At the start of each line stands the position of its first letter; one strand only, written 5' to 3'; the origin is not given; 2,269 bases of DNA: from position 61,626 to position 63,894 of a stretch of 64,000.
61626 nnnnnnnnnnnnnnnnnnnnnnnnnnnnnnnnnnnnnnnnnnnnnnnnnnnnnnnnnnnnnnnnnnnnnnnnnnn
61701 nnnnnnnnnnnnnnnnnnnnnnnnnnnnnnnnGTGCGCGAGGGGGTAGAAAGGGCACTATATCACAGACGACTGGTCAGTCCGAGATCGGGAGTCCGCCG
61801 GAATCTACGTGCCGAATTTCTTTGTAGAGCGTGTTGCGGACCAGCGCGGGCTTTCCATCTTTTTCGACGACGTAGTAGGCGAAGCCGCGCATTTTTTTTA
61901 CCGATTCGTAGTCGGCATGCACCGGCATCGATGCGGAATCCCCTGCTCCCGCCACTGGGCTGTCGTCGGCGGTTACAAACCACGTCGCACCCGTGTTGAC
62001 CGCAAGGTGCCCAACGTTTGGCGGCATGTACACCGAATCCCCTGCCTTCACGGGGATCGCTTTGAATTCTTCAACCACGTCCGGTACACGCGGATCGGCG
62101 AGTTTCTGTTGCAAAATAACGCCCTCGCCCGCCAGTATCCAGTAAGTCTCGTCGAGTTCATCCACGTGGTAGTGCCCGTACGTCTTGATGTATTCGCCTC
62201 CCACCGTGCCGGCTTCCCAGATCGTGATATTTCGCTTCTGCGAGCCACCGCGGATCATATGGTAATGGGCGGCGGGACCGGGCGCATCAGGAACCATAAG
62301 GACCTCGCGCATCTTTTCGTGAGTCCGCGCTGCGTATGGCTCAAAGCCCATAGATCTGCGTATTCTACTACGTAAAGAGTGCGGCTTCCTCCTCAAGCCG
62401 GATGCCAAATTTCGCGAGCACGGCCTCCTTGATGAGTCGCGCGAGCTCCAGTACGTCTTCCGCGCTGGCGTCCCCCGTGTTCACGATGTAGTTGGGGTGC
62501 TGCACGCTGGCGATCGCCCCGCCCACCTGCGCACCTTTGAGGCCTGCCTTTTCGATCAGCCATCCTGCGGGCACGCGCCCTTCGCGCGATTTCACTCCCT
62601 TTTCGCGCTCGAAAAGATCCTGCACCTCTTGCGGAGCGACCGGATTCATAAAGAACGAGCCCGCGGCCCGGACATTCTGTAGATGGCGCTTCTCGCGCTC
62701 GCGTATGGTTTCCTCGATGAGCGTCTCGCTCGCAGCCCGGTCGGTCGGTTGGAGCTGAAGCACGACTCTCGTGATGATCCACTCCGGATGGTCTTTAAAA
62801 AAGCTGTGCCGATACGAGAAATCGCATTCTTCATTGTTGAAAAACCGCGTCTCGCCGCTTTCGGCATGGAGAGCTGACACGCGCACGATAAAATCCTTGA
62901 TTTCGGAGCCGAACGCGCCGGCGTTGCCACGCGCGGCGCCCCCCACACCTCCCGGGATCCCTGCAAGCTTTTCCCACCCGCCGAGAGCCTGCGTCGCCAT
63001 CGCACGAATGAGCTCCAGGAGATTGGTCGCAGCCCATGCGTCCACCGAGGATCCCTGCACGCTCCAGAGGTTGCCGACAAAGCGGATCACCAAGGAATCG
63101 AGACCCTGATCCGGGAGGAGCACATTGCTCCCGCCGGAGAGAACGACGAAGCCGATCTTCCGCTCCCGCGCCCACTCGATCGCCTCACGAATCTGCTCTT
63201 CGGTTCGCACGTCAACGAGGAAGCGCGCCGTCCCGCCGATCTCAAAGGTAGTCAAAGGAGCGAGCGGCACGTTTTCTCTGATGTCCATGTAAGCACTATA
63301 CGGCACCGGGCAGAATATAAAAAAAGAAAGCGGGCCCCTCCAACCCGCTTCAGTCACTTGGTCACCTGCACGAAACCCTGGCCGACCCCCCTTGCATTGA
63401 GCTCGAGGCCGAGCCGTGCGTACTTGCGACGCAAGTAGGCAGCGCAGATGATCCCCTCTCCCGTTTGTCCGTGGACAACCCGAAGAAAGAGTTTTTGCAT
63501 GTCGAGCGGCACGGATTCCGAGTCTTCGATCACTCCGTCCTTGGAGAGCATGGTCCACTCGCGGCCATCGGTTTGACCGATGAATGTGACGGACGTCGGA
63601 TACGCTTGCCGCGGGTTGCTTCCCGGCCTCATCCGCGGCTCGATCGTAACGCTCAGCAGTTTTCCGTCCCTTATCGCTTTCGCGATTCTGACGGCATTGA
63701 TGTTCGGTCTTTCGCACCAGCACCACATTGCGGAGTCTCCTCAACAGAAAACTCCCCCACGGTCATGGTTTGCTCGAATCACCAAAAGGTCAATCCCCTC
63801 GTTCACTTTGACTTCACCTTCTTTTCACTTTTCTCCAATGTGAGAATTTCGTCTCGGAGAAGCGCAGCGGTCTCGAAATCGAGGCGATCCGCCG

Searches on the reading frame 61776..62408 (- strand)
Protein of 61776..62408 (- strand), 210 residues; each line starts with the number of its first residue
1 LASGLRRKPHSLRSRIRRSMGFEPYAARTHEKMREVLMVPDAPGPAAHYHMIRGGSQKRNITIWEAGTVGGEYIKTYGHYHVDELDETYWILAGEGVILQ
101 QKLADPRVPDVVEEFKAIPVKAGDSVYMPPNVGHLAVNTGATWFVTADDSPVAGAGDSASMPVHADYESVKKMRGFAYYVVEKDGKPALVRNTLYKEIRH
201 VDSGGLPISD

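Call 49: search_protein_families(library=pfam, proteins=[window:61776-62408:-], max_evalue=0.00001)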
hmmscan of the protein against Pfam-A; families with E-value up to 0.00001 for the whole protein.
window:61776-62408:- (210 aa): 2 families
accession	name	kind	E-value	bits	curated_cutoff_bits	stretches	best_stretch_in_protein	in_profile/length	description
PF06560.17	GPI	-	9.8e-22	77.5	20.7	1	48-185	41-170/182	Glucose-6-phosphate isomerase (GPI)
PF07883.17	Cupin_2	-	2.2e-06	27.7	27.2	0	116-141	36-61/70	Cupin domain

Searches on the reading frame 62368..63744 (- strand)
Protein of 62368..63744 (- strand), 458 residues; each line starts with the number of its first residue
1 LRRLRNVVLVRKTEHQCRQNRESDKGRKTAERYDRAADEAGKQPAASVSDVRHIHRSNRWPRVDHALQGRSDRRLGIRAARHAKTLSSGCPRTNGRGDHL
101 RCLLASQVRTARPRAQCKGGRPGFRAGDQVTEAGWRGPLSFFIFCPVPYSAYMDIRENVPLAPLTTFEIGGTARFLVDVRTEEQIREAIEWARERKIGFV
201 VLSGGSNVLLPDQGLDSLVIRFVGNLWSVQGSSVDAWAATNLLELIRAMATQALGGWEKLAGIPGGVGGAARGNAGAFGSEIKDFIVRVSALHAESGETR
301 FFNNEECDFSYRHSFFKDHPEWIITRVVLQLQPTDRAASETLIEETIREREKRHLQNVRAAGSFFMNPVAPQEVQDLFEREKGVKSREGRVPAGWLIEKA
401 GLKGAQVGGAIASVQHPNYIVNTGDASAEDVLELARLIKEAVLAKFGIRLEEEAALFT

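Call 49: search_protein_families(library=pfam, proteins=[window:62368-63744:-], max_evalue=0.00001)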
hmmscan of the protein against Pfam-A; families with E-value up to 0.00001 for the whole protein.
window:62368-63744:- (458 aa): 2 families
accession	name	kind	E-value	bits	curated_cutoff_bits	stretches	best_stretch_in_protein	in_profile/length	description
PF02873.21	MurB_C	-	1.5e-26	92.9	27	1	343-454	6-96/99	UDP-N-acetylenolpyruvoylglucosamine reductase, C-terminal domain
PF01565.28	FAD_binding_4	-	1.5e-15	57.5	26.4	1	175-298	3-134/139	FAD binding domain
